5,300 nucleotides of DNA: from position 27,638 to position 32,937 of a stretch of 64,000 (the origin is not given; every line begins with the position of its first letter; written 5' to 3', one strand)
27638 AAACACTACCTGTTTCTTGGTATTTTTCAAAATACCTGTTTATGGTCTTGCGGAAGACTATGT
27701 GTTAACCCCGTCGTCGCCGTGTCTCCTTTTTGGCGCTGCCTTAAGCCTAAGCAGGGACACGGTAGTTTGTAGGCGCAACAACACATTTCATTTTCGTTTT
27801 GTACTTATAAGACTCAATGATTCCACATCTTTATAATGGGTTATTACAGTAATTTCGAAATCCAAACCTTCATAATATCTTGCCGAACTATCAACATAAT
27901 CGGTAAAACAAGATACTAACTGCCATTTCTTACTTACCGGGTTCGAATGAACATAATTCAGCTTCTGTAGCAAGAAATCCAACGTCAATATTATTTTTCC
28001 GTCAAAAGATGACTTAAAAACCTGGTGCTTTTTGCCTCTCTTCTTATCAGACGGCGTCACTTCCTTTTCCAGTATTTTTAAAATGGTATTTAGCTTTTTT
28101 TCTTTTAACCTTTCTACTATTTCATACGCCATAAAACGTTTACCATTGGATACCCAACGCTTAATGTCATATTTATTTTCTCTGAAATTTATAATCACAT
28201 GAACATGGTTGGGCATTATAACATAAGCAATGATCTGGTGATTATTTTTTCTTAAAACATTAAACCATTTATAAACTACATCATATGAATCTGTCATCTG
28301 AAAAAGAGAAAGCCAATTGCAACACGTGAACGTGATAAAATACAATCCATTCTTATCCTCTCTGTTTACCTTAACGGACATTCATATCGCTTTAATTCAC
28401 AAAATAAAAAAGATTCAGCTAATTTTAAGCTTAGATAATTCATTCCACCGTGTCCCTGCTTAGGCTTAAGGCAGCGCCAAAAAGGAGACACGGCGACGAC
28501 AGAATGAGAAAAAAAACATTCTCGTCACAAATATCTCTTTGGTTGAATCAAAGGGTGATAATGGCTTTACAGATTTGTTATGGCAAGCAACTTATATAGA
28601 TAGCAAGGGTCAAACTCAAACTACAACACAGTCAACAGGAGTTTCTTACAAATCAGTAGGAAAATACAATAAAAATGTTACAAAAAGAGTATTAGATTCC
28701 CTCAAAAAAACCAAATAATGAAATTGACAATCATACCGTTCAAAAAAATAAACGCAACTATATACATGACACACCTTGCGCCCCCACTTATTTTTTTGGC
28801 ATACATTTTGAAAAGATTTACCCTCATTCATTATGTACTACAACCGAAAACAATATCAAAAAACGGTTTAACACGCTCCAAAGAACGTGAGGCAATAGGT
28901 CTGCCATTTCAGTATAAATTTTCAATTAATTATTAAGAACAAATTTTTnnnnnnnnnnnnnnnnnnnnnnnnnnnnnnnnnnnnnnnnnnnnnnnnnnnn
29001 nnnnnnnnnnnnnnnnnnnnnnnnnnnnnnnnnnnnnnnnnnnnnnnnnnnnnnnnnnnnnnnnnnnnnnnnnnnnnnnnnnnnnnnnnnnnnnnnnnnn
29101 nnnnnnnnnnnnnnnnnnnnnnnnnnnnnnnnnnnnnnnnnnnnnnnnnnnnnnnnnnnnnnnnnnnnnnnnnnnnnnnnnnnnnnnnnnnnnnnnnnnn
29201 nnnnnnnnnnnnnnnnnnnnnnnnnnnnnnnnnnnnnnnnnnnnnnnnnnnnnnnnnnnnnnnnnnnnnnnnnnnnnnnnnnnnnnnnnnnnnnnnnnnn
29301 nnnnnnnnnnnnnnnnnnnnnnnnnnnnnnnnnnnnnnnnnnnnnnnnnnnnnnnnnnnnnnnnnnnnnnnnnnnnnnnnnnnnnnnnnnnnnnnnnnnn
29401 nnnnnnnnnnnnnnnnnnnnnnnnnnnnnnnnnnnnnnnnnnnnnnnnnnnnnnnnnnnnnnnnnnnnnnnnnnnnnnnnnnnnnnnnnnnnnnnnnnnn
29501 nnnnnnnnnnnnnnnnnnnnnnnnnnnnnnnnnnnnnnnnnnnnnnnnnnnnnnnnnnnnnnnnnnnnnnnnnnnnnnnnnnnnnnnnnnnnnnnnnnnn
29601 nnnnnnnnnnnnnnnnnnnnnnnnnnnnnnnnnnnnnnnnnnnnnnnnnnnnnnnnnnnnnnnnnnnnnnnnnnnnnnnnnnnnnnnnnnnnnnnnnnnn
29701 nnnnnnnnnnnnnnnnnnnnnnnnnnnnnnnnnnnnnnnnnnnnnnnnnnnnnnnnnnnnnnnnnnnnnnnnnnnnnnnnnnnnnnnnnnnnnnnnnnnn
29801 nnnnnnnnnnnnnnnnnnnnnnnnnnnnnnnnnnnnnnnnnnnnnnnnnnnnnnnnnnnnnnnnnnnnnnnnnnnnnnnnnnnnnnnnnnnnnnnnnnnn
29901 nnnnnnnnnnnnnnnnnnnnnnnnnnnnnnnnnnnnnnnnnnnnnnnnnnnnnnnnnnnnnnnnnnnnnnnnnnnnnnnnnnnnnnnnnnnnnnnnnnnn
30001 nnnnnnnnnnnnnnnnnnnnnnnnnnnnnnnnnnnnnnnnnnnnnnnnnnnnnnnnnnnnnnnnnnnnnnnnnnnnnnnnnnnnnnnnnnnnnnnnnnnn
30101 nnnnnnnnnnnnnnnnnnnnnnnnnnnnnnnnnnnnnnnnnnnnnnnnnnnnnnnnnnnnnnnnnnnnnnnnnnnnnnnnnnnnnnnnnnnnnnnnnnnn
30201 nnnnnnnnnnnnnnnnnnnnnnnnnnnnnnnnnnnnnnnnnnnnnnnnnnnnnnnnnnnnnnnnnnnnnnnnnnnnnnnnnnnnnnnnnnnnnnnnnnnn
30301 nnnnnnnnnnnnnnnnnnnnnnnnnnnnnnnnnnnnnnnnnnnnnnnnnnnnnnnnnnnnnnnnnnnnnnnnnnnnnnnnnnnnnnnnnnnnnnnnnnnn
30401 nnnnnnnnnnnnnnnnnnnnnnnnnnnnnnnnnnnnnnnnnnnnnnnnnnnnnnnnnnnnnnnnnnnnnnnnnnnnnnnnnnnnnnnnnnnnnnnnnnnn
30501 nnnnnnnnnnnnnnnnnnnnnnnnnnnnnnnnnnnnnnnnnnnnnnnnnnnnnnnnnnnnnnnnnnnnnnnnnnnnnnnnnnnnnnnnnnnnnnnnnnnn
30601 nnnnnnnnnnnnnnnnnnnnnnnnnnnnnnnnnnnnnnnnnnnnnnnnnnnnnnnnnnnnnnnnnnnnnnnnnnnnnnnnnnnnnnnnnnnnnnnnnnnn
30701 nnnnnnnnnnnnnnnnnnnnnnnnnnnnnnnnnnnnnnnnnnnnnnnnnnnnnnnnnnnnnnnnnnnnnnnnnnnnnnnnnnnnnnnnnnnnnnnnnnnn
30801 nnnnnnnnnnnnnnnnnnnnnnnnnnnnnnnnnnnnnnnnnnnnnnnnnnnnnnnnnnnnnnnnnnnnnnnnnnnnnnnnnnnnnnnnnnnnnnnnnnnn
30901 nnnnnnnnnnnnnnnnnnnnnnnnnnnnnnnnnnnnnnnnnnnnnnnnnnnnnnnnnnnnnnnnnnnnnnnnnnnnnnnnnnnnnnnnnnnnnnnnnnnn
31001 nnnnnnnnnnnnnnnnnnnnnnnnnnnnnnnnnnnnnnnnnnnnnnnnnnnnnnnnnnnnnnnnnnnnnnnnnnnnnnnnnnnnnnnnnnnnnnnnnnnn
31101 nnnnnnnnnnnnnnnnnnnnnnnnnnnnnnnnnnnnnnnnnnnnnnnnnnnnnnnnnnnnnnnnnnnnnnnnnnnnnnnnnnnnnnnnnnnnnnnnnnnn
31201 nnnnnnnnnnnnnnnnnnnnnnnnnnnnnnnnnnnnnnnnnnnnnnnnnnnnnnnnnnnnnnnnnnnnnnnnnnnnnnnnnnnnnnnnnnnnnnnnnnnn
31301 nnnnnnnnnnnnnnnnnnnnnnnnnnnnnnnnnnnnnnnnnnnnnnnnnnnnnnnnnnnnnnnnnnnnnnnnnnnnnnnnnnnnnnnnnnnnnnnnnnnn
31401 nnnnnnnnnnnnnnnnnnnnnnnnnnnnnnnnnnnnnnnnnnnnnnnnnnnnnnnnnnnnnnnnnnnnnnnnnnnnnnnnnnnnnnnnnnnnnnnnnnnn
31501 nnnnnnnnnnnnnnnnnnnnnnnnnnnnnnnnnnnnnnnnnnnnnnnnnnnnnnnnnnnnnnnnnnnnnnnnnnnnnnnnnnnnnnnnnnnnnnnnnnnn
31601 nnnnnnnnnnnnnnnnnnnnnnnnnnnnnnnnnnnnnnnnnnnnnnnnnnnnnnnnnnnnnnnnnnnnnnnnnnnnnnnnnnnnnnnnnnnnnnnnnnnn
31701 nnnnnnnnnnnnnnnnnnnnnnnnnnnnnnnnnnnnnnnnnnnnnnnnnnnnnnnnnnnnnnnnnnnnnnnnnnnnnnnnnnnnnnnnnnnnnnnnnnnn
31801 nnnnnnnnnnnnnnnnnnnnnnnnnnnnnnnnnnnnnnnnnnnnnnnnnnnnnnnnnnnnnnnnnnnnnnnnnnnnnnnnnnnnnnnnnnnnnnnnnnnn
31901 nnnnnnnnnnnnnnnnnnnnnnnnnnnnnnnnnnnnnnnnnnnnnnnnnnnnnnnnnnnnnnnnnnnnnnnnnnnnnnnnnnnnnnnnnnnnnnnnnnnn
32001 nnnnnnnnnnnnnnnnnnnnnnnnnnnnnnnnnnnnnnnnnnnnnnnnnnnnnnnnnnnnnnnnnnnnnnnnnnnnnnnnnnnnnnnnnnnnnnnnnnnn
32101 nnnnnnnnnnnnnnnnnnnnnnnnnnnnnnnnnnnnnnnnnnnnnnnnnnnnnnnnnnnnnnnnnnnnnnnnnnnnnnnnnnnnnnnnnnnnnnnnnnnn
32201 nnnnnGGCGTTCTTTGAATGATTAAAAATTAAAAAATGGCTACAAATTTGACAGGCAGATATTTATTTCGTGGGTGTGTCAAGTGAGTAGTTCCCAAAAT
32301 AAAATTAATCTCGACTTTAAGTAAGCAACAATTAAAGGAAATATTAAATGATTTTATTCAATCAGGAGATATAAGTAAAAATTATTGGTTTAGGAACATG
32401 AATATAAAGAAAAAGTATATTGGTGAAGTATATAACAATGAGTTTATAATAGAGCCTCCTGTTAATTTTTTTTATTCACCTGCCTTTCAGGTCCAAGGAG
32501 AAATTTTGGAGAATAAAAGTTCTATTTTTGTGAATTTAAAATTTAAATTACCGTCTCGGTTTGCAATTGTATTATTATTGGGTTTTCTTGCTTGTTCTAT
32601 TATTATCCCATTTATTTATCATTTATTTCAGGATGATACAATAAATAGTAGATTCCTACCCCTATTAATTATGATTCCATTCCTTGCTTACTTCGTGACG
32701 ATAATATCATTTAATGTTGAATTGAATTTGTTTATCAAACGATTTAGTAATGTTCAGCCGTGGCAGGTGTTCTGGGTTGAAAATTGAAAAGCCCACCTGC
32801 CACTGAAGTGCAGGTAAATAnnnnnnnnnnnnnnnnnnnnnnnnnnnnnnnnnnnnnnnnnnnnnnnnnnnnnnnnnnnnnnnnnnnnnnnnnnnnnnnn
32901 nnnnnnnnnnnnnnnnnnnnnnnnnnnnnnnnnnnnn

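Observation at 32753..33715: Second, different REPtron whose hairpins now form the 3' ends of two neighbouring ORFs and truncate a third Y1 gene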

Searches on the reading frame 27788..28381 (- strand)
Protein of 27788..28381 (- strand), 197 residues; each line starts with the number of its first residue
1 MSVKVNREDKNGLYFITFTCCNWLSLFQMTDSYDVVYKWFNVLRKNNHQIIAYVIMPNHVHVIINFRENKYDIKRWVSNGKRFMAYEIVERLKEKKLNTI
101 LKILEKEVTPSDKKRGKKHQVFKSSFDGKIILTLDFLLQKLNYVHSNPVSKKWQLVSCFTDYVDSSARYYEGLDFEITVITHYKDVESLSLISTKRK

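Call 40: search_protein_families(library=ncbifam, proteins=[window:27788-28381:-], max_evalue=0.01)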
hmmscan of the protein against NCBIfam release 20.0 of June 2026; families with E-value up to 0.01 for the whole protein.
window:27788-28381:- (197 aa): 2 families
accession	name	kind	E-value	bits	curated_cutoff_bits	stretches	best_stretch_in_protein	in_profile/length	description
NF047646.1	REP_Tyr_transpos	equivalog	6.1e-20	71.6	80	1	8-162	6-143/146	REP-associated tyrosine transposase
NF033573.1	transpos_IS200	equivalog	0.002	18.4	55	1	41-97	40-95/126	IS200/IS605 family transposase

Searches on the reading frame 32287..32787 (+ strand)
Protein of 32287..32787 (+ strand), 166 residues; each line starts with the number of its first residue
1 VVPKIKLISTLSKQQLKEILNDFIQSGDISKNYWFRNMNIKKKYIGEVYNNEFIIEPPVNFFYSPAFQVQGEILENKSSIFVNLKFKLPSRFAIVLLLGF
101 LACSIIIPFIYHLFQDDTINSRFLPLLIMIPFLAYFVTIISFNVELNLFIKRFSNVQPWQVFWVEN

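Call 64: find_homologous_proteins(query=window:32287-32787:+, max_evalue=0.01)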
Query window:32287-32787:+ (166 aa): 1 proteins with E <= 0.01 among 72 candidates.
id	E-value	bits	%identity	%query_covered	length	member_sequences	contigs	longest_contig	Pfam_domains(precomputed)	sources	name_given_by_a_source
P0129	2.9e-76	273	100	78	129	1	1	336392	-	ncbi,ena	-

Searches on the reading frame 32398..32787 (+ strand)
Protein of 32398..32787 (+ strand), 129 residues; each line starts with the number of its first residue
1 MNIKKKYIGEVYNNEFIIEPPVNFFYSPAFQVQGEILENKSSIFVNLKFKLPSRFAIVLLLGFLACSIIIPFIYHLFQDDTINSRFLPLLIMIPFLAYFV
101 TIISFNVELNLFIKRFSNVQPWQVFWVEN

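Call 5: search_protein_families(library=pfam, proteins=[window:32398-32787:+], max_evalue=0.01)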
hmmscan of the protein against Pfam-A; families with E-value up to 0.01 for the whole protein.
window:32398-32787:+ (129 aa): 0 families

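Call 40: search_protein_families(library=ncbifam, proteins=[window:32398-32787:+], max_evalue=0.01)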
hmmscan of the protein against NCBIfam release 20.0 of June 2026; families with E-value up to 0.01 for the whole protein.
window:32398-32787:+ (129 aa): 0 families

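Call 51: search_protein_families(library=padloc, proteins=[window:32398-32787:+], max_evalue=0.01)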
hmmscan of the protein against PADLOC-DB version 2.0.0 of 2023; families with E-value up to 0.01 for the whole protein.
window:32398-32787:+ (129 aa): 0 families
